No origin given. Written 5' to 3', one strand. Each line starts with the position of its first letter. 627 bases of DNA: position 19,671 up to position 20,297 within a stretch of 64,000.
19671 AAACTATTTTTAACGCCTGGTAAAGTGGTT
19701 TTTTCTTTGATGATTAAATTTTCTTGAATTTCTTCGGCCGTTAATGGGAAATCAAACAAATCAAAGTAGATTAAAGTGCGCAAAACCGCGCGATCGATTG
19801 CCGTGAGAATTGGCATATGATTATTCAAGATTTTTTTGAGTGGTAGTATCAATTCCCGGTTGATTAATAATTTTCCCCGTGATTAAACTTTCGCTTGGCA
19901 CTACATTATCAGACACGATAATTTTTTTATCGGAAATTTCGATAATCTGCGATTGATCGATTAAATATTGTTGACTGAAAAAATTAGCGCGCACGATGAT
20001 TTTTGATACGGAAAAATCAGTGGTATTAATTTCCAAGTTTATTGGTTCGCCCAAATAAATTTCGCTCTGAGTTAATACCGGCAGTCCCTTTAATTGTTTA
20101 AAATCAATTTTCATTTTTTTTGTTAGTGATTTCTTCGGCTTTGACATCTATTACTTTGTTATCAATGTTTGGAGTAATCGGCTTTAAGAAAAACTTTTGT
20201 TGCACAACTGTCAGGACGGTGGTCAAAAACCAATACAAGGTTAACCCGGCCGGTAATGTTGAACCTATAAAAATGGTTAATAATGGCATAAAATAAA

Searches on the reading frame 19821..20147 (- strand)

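Call 37: search_protein_families(library=pfam, proteins=[window:19821-20147:-], max_evalue=0.01)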
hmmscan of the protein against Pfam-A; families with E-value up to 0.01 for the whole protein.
window:19821-20147:- (108 aa): 1 family
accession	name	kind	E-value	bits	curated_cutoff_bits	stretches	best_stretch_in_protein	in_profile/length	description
PF05239.21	PRC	-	0.0042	17.5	21.2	1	16-79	6-72/78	PRC-barrel domain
